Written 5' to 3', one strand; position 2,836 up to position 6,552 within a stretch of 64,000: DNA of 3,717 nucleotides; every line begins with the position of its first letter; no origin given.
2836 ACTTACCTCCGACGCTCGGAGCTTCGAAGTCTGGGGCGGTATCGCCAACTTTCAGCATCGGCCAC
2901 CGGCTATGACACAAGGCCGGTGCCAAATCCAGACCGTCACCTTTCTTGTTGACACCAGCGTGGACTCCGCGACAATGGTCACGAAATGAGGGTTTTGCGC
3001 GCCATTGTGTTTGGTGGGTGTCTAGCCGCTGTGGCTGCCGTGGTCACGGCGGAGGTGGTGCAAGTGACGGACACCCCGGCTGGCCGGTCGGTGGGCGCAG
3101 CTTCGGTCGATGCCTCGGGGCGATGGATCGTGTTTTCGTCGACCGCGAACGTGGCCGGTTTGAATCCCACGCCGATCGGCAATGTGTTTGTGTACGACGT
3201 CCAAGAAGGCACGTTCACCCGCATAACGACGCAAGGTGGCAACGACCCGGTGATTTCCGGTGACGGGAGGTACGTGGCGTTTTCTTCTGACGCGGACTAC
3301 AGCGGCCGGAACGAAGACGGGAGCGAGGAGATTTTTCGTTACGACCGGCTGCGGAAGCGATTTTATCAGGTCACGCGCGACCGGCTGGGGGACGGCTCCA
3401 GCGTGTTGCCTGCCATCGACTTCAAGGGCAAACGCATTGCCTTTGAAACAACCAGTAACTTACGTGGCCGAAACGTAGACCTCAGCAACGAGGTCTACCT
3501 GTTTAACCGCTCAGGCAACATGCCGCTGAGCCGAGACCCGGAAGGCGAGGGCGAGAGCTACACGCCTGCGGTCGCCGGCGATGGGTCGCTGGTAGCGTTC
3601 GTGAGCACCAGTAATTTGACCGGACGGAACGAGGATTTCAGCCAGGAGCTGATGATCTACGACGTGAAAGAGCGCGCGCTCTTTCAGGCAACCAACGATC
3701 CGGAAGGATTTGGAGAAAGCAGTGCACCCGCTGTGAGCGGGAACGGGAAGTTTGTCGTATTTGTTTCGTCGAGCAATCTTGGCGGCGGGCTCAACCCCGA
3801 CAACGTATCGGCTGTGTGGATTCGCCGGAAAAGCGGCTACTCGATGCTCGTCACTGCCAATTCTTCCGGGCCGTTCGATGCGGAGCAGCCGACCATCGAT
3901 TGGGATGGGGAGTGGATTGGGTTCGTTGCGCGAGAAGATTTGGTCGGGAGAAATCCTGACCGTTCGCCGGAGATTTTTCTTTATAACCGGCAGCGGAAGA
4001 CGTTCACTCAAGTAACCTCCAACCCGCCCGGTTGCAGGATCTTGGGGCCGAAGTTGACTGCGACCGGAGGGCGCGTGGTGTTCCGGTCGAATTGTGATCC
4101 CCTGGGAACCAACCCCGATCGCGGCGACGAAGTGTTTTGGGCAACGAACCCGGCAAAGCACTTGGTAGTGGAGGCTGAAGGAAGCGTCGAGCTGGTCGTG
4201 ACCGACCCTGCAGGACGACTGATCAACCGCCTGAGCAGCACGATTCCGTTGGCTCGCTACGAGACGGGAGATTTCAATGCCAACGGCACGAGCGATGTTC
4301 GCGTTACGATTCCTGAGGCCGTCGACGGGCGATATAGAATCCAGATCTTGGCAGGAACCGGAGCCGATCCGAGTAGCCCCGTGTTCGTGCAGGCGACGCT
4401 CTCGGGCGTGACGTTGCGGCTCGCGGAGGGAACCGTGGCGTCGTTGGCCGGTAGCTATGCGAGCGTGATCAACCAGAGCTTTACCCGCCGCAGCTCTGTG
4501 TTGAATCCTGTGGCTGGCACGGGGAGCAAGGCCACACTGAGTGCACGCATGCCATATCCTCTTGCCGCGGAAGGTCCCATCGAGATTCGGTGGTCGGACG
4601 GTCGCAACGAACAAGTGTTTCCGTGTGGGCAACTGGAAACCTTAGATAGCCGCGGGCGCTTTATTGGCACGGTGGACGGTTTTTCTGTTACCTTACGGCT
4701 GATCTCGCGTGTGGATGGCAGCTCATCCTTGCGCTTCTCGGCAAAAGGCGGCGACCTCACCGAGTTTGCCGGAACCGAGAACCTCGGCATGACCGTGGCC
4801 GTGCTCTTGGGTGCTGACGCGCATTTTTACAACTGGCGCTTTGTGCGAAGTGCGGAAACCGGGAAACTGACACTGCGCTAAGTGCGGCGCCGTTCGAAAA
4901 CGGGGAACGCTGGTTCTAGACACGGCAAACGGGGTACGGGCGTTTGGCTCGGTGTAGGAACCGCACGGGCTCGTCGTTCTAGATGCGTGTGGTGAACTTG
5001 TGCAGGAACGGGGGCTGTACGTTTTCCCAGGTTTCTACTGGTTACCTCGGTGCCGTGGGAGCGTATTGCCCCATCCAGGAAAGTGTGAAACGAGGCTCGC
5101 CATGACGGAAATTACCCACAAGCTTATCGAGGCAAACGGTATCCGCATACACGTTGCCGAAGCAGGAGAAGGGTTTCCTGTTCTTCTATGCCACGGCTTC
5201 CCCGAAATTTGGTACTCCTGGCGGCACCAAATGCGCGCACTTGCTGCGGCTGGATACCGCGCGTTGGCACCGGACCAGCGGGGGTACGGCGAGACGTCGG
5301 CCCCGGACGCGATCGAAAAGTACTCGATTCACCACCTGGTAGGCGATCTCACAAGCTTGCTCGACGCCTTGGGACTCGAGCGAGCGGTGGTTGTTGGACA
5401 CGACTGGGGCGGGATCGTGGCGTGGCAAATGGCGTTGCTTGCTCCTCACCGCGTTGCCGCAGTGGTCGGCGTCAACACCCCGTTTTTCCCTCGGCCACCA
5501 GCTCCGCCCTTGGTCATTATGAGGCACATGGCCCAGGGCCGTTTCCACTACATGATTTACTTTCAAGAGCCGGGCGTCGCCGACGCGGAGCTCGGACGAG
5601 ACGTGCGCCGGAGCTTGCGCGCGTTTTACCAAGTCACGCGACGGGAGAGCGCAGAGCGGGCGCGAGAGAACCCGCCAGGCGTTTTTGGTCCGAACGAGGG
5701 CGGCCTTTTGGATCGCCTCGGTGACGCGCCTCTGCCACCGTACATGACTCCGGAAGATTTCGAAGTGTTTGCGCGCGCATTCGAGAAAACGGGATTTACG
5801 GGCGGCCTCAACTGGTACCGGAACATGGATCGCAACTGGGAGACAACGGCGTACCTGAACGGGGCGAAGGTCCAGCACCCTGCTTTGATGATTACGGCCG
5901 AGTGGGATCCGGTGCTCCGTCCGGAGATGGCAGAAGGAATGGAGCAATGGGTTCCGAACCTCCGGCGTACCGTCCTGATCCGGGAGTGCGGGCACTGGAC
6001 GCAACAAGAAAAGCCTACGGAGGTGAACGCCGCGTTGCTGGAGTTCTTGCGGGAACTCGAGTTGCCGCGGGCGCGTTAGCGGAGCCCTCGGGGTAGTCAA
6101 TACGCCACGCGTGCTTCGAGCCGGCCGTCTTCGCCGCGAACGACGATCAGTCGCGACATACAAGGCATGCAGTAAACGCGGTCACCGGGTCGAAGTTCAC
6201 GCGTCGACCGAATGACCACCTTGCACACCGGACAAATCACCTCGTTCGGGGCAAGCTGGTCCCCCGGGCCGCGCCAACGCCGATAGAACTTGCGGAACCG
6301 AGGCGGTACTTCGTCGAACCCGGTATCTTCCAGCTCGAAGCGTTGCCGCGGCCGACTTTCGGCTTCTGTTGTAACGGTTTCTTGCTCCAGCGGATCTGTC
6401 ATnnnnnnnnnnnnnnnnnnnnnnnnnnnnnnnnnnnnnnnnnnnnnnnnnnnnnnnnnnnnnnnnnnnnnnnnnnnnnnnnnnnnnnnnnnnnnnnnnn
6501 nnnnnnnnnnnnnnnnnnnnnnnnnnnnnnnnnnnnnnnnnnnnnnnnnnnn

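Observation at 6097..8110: Candidate undescribed oxygenase system: two paralogous, fully liganded diiron proteins plus a coupled CxxC..CxxC protein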

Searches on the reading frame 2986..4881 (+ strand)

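Call 47: search_protein_families(library=pfam, proteins=[window:2986-4881:+], max_evalue=0.00001)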
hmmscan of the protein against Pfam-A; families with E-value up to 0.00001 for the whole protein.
window:2986-4881:+ (631 aa): 1 family
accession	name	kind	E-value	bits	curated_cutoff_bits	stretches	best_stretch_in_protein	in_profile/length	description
PF07676.18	PD40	-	7.8e-12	45.3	20.9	0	81-108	6-33/38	WD40-like Beta Propeller Repeat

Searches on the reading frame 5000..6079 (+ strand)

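Call 47: search_protein_families(library=pfam, proteins=[window:5000-6079:+], max_evalue=0.00001)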
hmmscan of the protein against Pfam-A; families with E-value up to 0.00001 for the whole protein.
window:5000-6079:+ (359 aa): 3 families
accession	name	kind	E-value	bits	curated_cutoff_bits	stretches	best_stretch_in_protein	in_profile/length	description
PF00561.26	Abhydrolase_1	-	8.8e-40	137.3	25.8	1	60-339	2-245/245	alpha/beta hydrolase fold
PF12697.13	Abhydrolase_6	-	4.5e-22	80.2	26.3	1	61-345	1-217/217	Alpha/beta hydrolase family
PF12146.15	Hydrolase_4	-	9.6e-15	55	27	1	61-186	7-137/239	Serine aminopeptidase, S33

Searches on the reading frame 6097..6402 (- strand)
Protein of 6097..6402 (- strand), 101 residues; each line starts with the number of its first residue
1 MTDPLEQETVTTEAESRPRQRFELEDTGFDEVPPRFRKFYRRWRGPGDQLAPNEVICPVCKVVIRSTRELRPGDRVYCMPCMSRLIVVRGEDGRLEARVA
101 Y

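Call 3: search_protein_families(library=pfam, proteins=[window:6097-6402:-], max_evalue=1)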
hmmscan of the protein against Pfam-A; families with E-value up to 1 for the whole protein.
window:6097-6402:- (101 aa): 2 families
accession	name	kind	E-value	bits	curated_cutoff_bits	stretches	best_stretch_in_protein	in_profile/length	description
PF21276.3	ZNF512_C2HC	-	0.0049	16.9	27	1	54-67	13-26/38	Zinc finger protein 512, C2HC zinc finger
PF09237.17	GAGA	-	0.019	15.5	20.2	1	56-71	26-41/54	GAGA factor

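Call 4: search_protein_families(library=ncbifam, proteins=[window:6097-6402:-], max_evalue=1)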
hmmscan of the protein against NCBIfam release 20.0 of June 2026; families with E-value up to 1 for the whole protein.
window:6097-6402:- (101 aa): 0 families

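Call 10: find_homologous_proteins(query=window:6097-6402:-)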
Query window:6097-6402:- (101 aa): 1574 proteins with E <= 0.001 among 1578 candidates; the best 120 are listed.
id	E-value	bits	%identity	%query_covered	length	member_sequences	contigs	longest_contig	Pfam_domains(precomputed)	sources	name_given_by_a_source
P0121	1.1e-54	201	85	100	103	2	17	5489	-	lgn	-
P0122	2.5e-54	200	87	100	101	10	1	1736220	-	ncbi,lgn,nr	ncbi:MAG: hypothetical protein KatS3mg077_0641 [Candidatus Binatia bacterium]|nr:MAG: hypothetical p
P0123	9.6e-50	185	85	98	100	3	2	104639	-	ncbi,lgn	-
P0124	1.1e-48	182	81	99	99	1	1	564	-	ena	-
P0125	2.1e-48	181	81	100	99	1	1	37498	-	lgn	-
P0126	2.5e-48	180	79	100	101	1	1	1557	-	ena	-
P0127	5.0e-48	180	81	100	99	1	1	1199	-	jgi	jgi:hypothetical protein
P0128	2.3e-47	177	78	100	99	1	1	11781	-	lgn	-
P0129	3.0e-47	177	80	100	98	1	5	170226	-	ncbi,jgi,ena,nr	ncbi:MAG TPA: hypothetical protein VMW35_15790 [Myxococcota bacterium]|jgi:hypothetical protein|nr:h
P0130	3.2e-47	177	89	81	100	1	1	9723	-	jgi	jgi:hypothetical protein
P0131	3.2e-47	177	79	99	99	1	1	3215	-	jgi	jgi:hypothetical protein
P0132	4.1e-47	177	79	100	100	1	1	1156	-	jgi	jgi:hypothetical protein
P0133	4.5e-47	176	80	100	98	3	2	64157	-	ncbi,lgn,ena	-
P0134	5.0e-47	176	85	86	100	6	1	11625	-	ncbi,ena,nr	ncbi:MAG TPA: hypothetical protein VKM54_01035 [Myxococcota bacterium]|nr:hypothetical protein [Myxo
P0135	5.1e-47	176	72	100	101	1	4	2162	-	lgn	-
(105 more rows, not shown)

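Call 49: predict_structure(alignment_id=A3)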
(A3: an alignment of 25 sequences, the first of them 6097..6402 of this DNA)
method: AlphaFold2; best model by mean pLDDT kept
length: 101 residues; sequences in the alignment: 25
mean_pLDDT: 85.6   pTM: 0.72
mean pLDDT of the five models: 85.6, 84.8, 84.6, 79.5, 76.9
residues with pLDDT >= 90: 70; 70-90: 16; 50-70: 3; < 50: 12
segments of 3 or more residues with pLDDT < 50: 1-12
pLDDT, mean of each block of 10 residues (from residue 1): 46 69 92 93 90 94 95 94 94 90 77
secondary structure, 60 per line:
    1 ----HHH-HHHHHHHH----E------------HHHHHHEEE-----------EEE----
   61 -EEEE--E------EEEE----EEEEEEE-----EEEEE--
elements in order: H9-16 H34-39 E40-42 E54-56 E62-65 E75-78 E83-89 E95-99

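Call 52: fold_search(model_id=the predicted structure, library=pdb)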
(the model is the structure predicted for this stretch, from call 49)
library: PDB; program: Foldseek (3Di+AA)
matches with E <= 10: 401; with E <= 0.001: 0
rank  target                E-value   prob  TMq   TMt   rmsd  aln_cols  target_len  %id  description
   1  3vpb_E                1.3e-02  1.00  0.41  0.70   1.6        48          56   31  ArgX from Sulfolobus tokodaii complexed with LysW/Glu/ADP/Mg/Zn/Sulfate (released 2013-02-27)
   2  3wwn_B                5.2e-02  1.00  0.39  0.69   2.3        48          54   31  Crystal structure of LysZ from Thermus thermophilus complex with LysW (released 2014-11-19)
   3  3wwl                  1.2e-01  0.99  0.38  0.66   2.6        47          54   28  Crystal structure of lysine biosynthetic amino acid carrier protein LysW from Thermus thermophilus conjugated with alpha (released 2014-11-19)
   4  5eio_C                1.4e-01  0.98  0.38  0.75   2.9        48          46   29  Crystal structure of LysY from Thermus thermophilus complexed with NADP+ and LysW-gamma-aminoadipic semialdehyde (released 2016-03-23)
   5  8jvz_A                4.0e-01  0.33  0.25  0.45  10.1        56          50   20  Crystal structure of the circular-permutated protein mkaL2_v1_SH3 (released 2024-07-03)
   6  3gxe_B                7.9e-01  0.09  0.22  0.25   9.6        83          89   12  Complex of a Low Affinity Collagen Site with the Fibronectin 8-9FnI Domain Pair (released 2010-04-07)
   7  5k2m_F                8.4e-01  0.47  0.33  0.56   3.7        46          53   33  Bifunctional LysX/ArgX from Thermococcus kodakarensis with LysW-gamma-AAA (released 2016-09-07)
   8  3en1_A                1.3e+00  0.12  0.19  0.06   3.4        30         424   23  Crystal structure of Toluene 2,3-Dioxygenase (released 2009-03-17)
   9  2hmj_A                1.3e+00  0.12  0.20  0.06   3.3        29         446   34  Crystal Structure of the Naphthalene 1,2-Dioxygenase Phe-352-Val Mutant. (released 2006-10-10)
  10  6zgp_J                1.4e+00  0.11  0.19  0.07   3.6        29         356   24  Crystal structure of the quaternary ammonium Rieske monooxygenase CntA in complex with inhibitor MMV12 (MMV020670) (released 2020-11-18)
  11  2gbw_C                1.5e+00  0.11  0.19  0.06   3.5        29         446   24  Crystal Structure of Biphenyl 2,3-Dioxygenase from Sphingomonas yanoikuyae B1 (released 2007-03-20)
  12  6hq9_A                1.5e+00  0.10  0.21  0.32  11.8        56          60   11  Crystal structure of the Tudor domain of human ERCC6-L2 (released 2018-10-17)
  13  1rl2_A                1.6e+00  0.30  0.25  0.19   2.6        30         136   17  RIBOSOMAL PROTEIN L2 RNA-BINDING DOMAIN FROM BACILLUS STEAROTHERMOPHILUS (released 1999-04-02)
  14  8h2t_B                1.6e+00  0.12  0.20  0.06   3.3        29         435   34  Cryo-EM structure of IadD/E dioxygenase bound with IAA (released 2023-06-14)
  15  2hmk_A                1.6e+00  0.11  0.19  0.06   3.3        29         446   34  Crystal Structure of Naphthalene 1,2-Dioxygenase Bound to Phenanthrene (released 2006-10-10)
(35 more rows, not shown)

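Call 62: search_solved_structures(query=A3, max_evalue=10, show_alignments=2)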
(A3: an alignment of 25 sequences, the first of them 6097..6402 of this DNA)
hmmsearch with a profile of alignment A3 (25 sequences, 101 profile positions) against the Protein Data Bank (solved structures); distinct sequences matched with E-value up to 10: 8.
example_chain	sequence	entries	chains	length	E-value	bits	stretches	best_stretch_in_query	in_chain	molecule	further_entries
1b8t_A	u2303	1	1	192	0.075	16.5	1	39-83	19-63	PROTEIN (CRP1)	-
1yui_A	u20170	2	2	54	0.21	15.1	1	55-72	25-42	GAGA-FACTOR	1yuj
8eoj_A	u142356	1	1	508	1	12.9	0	24-52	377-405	Protein disulfide-isomerase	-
4ekz_A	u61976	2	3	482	1.1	12.8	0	24-52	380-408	Protein disulfide-isomerase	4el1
6i7s_A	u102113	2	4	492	1.3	12.5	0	24-52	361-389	Protein disulfide-isomerase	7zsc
1x5c_A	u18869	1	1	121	1.4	12.4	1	24-52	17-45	Protein disulfide-isomerase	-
2ysl_A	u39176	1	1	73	7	10.2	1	53-84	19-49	Tripartite motif-containing protein 31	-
8grm_N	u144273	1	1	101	9.2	9.8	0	53-82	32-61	Ring1B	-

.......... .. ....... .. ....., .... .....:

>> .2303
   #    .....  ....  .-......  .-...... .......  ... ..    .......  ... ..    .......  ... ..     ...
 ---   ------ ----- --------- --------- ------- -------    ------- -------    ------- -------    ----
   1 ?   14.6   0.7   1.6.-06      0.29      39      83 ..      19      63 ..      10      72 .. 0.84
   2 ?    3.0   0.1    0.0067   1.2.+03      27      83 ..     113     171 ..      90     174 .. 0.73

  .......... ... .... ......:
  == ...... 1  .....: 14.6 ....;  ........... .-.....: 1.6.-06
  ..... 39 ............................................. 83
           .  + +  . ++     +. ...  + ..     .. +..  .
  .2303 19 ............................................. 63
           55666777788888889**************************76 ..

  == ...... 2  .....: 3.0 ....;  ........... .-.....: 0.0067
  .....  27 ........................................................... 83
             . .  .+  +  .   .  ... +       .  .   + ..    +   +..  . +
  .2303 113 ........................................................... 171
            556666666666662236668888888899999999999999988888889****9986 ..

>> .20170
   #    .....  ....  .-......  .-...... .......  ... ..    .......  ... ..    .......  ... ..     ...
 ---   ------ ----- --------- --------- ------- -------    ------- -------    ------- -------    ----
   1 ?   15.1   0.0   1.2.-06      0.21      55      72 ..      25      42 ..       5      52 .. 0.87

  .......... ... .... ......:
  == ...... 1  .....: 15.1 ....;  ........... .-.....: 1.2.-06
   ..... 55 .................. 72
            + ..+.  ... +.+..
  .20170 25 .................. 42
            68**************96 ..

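Call 72: search_protein_families(library=padloc, proteins=[window:6097-6402:-], max_evalue=0.01)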
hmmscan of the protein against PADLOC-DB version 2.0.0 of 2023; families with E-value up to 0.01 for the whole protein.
window:6097-6402:- (101 aa): 0 families
